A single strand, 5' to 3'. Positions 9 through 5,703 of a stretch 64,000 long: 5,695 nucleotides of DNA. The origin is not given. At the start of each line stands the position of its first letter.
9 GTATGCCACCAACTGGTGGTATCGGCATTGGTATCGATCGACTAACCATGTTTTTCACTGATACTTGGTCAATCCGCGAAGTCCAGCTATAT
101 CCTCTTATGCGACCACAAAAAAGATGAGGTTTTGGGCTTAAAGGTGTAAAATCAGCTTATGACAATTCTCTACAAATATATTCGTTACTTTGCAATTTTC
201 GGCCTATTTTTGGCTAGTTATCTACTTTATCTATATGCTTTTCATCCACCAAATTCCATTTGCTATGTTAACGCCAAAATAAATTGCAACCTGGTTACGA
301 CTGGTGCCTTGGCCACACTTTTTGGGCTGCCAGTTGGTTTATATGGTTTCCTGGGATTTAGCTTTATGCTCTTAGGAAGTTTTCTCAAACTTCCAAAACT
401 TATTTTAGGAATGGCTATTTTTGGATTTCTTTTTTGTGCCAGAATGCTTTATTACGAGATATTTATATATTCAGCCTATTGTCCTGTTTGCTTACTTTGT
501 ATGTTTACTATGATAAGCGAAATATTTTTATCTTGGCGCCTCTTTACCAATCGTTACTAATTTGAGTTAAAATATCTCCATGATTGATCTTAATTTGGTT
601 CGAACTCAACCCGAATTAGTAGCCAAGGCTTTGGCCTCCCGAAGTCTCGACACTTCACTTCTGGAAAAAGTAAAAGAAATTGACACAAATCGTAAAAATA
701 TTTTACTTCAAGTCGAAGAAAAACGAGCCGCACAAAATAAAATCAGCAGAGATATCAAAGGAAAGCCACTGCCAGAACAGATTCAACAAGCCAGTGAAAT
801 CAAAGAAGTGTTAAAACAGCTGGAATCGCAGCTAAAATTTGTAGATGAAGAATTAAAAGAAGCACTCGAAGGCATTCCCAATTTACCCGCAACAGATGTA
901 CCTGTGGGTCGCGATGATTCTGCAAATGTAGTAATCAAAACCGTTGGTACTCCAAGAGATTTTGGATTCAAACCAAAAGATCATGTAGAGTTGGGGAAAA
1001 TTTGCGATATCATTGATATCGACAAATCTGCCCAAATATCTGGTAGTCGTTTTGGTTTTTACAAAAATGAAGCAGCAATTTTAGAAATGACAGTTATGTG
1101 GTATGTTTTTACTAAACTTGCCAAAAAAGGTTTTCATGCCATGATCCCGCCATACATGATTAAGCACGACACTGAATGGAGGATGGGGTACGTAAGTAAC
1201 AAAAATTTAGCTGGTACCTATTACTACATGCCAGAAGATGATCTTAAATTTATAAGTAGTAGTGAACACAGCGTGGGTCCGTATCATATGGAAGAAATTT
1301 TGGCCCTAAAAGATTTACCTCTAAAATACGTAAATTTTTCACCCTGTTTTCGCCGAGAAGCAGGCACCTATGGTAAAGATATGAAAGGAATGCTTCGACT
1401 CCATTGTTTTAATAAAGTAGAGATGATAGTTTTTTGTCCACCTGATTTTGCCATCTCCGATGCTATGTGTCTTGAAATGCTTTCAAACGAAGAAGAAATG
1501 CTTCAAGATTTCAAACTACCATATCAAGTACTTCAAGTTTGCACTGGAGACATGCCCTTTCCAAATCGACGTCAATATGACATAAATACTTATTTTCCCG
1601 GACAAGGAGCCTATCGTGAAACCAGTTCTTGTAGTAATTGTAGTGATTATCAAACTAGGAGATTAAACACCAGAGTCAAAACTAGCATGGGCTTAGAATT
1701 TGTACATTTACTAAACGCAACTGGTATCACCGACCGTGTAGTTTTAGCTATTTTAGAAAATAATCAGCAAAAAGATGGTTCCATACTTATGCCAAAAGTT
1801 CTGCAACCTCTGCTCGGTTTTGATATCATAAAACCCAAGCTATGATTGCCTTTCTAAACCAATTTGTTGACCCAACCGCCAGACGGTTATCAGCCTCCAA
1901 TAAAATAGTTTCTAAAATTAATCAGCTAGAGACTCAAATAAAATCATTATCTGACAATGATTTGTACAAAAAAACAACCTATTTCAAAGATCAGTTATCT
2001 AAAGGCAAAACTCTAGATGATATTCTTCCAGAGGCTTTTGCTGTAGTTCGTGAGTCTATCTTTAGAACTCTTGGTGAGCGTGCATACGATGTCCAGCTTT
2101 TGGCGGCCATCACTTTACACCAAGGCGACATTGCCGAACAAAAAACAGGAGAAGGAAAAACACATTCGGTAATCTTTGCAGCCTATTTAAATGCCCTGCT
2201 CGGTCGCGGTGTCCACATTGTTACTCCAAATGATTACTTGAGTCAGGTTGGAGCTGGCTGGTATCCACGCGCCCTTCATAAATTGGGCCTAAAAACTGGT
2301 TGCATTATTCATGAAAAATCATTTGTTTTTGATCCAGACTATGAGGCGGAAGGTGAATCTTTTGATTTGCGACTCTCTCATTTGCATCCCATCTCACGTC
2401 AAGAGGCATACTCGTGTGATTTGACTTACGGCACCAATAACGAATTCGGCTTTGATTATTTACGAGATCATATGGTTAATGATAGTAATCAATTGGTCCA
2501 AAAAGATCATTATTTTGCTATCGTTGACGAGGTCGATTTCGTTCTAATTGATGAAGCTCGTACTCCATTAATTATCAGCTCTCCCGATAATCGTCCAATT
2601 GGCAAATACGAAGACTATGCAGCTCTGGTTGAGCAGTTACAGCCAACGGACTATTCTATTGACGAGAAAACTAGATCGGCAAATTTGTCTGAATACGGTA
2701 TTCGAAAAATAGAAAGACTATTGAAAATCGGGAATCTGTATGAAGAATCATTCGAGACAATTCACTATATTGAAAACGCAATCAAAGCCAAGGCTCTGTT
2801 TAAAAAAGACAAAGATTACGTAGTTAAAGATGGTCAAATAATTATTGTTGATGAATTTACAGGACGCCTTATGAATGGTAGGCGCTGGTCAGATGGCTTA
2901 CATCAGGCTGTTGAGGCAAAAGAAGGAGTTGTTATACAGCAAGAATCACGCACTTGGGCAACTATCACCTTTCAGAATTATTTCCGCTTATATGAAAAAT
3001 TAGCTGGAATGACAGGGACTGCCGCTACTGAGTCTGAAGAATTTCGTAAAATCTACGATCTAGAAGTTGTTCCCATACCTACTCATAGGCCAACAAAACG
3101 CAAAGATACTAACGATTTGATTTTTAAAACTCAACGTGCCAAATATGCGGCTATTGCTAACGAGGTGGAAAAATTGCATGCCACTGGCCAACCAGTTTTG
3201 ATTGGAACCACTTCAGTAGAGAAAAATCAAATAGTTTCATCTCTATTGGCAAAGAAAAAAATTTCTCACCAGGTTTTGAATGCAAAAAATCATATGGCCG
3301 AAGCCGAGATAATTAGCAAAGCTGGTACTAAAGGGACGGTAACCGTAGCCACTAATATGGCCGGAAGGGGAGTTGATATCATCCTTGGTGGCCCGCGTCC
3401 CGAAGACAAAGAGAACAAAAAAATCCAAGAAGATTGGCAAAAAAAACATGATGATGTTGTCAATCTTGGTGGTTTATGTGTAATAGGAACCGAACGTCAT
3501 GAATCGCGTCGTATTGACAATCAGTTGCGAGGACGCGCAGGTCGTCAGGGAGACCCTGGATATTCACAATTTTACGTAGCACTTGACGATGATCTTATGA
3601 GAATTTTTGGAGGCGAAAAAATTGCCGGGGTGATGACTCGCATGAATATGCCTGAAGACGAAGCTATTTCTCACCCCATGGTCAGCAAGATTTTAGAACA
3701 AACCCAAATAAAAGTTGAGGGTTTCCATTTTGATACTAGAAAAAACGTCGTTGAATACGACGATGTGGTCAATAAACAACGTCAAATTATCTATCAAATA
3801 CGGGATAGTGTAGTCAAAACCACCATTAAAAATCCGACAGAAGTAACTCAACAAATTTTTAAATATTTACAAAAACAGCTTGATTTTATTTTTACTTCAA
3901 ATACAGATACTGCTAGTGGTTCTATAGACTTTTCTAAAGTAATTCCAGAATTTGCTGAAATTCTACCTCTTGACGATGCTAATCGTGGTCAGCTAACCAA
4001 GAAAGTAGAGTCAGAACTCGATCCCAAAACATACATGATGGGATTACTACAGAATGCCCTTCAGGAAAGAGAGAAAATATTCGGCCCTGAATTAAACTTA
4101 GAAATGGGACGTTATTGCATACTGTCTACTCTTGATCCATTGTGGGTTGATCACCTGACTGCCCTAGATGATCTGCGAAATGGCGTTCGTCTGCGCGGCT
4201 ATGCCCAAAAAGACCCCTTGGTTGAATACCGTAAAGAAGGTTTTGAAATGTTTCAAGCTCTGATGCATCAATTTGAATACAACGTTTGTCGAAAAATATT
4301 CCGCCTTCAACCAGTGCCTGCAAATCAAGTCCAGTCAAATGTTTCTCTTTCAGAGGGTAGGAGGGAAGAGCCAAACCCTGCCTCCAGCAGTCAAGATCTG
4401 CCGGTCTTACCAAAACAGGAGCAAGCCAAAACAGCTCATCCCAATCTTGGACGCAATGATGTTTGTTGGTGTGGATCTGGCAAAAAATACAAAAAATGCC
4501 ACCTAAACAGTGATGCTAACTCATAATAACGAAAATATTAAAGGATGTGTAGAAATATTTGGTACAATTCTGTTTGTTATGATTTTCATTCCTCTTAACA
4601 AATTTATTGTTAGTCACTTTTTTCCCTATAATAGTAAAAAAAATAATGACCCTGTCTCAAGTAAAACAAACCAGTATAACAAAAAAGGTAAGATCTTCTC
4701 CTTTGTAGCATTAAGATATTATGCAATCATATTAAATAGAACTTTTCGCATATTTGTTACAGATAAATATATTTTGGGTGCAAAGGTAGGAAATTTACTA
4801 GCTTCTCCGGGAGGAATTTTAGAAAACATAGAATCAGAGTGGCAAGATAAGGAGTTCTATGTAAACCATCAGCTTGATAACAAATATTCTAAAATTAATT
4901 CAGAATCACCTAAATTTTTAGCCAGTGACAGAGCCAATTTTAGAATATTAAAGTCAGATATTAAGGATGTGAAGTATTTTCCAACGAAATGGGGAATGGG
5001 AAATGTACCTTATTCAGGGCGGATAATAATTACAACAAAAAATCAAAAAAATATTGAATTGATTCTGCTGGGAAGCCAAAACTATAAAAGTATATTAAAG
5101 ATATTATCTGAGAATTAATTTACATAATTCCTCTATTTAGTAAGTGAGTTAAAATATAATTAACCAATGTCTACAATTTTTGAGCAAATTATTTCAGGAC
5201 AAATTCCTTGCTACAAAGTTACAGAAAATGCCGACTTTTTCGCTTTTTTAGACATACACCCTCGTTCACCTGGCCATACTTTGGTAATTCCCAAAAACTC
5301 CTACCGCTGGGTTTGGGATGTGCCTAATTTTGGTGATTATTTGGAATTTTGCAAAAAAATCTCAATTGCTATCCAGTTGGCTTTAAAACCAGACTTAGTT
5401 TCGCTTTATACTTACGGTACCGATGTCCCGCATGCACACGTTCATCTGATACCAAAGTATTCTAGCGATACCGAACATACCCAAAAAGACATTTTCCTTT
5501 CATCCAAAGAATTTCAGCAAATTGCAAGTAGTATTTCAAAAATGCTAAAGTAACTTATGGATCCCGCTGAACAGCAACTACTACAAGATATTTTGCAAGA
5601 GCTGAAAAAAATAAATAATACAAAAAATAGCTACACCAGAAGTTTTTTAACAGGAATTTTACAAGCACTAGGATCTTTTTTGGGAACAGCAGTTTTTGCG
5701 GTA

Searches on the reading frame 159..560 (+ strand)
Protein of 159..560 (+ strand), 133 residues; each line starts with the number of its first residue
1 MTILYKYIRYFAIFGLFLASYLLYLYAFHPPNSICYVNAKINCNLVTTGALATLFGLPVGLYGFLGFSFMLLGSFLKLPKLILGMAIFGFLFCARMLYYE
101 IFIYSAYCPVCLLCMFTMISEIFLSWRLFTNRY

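Call 53: search_protein_families(library=pfam, proteins=[window:159-560:+], max_evalue=0.001)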
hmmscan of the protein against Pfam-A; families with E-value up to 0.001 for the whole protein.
window:159-560:+ (133 aa): 1 family
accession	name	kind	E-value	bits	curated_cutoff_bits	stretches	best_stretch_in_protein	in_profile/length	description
PF07884.19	VKOR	-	3.6e-14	53.5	27.5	1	11-126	6-134/134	Vitamin K epoxide reductase family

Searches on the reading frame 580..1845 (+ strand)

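Call 21: search_protein_families(library=pfam, proteins=[window:580-1845:+], max_evalue=0.0001)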
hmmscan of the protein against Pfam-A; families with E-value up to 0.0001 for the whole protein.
window:580-1845:+ (421 aa): 2 families
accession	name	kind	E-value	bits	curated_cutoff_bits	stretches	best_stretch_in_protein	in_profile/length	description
PF00587.30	tRNA-synt_2b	-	4.8e-30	105.4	29.3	1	220-395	9-179/179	tRNA synthetase class II core domain (G, H, P, S and T)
PF02403.27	Seryl_tRNA_N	-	1.5e-18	67.4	28.2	1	1-103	1-108/108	Seryl-tRNA synthetase N-terminal domain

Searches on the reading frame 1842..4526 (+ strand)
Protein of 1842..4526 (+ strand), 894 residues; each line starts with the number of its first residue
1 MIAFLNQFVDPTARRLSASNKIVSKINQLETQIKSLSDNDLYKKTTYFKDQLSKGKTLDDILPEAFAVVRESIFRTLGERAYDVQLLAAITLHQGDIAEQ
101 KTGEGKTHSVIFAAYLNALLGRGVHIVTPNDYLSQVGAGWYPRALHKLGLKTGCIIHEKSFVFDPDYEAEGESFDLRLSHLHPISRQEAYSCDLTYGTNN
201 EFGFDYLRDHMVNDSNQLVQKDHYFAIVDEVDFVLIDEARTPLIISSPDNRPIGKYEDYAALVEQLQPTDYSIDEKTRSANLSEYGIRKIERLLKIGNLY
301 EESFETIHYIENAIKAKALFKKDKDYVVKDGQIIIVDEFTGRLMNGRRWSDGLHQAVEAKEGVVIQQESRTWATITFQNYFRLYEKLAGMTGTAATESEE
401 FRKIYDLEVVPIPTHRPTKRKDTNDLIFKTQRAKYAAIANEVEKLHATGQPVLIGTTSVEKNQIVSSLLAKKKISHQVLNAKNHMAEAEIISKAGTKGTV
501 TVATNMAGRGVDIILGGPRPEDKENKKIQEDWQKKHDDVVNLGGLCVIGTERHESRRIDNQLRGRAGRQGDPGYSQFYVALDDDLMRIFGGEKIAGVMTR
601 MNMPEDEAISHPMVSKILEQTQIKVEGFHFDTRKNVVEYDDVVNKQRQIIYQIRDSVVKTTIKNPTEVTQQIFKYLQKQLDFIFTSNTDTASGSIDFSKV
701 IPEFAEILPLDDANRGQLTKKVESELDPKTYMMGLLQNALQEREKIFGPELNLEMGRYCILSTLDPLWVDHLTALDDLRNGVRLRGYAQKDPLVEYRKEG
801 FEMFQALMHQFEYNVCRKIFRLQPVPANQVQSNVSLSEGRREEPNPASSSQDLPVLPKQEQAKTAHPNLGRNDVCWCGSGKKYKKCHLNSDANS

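Call 21: search_protein_families(library=pfam, proteins=[window:1842-4526:+], max_evalue=0.0001)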
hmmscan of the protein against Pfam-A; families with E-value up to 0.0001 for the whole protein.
window:1842-4526:+ (894 aa): 5 families
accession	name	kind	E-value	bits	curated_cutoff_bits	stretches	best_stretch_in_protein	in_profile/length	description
PF07517.20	SecA_DEAD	-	2.3e-107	359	24.6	1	9-402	6-290/290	SecA DEAD-like domain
PF21090.3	P-loop_SecA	-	5.5e-82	274.8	27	1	417-606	1-205/205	SecA P-loop domain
PF07516.18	SecA_SW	-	1e-50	173.1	26.7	1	608-823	1-200/200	SecA Wing and Scaffold domain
PF01043.26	SecA_PP_bind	-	3.1e-39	134.4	23.5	1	255-358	5-110/110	SecA preprotein cross-linking domain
PF02810.21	SEC-C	-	5.4e-10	39.4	20.4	1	871-888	1-18/19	SEC-C motif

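Call 41: find_homologous_proteins(query=window:1842-4526:+, max_evalue=1e-50)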
Query window:1842-4526:+ (894 aa): 8000 proteins with E <= 1e-50 among 8000 candidates; the best 120 are listed.
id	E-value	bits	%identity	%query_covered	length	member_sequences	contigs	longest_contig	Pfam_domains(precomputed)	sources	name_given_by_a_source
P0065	0.0e+0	2041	100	100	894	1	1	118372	PF07517.21,PF07516.19,PF21090.4,PF02810.22,PF01043.27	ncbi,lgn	-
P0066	0.0e+0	1748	86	99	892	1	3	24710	PF07517.21,PF07516.19,PF21090.4,PF02810.22,PF01043.27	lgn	-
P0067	0.0e+0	1746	86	99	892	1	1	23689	PF07517.21,PF07516.19,PF21090.4,PF02810.22,PF01043.27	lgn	-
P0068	0.0e+0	1528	74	99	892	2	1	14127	PF07517.21,PF07516.19,PF21090.4,PF02810.22,PF01043.27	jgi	-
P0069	0.0e+0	1518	74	99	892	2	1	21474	PF07517.21,PF07516.19,PF21090.4,PF02810.22,PF01043.27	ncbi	-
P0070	0.0e+0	1363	68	98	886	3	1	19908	PF07517.21,PF07516.19,PF21090.4,PF02810.22,PF01043.27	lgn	-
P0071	0.0e+0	1362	67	98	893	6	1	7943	PF07517.21,PF07516.19,PF21090.4,PF02810.22,PF01043.27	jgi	jgi:preprotein translocase subunit SecA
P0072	0.0e+0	1360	67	98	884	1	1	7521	PF07517.21,PF07516.19,PF21090.4,PF02810.22,PF01043.27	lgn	-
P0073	0.0e+0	1358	66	98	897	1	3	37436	PF07517.21,PF07516.19,PF21090.4,PF02810.22,PF01043.27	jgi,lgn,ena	-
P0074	0.0e+0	1357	67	98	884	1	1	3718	PF07517.21,PF07516.19,PF21090.4,PF02810.22,PF01043.27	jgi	-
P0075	0.0e+0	1357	67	98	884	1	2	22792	PF07517.21,PF07516.19,PF21090.4,PF02810.22,PF01043.27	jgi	-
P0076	0.0e+0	1356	66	98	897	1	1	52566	PF07517.21,PF07516.19,PF21090.4,PF02810.22,PF01043.27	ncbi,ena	-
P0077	0.0e+0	1356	67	98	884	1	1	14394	PF07517.21,PF07516.19,PF21090.4,PF02810.22,PF01043.27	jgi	-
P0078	0.0e+0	1355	68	99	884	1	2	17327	PF07517.21,PF07516.19,PF21090.4,PF02810.22,PF01043.27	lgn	-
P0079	0.0e+0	1354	67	98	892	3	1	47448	PF07517.21,PF07516.19,PF21090.4,PF02810.22,PF01043.27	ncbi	-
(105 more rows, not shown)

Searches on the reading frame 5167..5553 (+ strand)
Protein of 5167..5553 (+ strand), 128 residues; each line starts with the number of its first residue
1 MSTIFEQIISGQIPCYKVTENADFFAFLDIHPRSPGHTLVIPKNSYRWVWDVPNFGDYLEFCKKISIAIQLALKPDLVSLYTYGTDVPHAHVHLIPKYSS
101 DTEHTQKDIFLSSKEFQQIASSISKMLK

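Call 53: search_protein_families(library=pfam, proteins=[window:5167-5553:+], max_evalue=0.001)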
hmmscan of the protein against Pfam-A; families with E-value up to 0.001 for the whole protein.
window:5167-5553:+ (128 aa): 2 families
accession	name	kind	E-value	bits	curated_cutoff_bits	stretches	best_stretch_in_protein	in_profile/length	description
PF01230.28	HIT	-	2.5e-15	57.3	21.5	1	11-99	2-97/98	HIT domain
PF11969.13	DcpS_C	-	1.4e-07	32.4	24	1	3-97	2-103/114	Scavenger mRNA decapping enzyme C-term binding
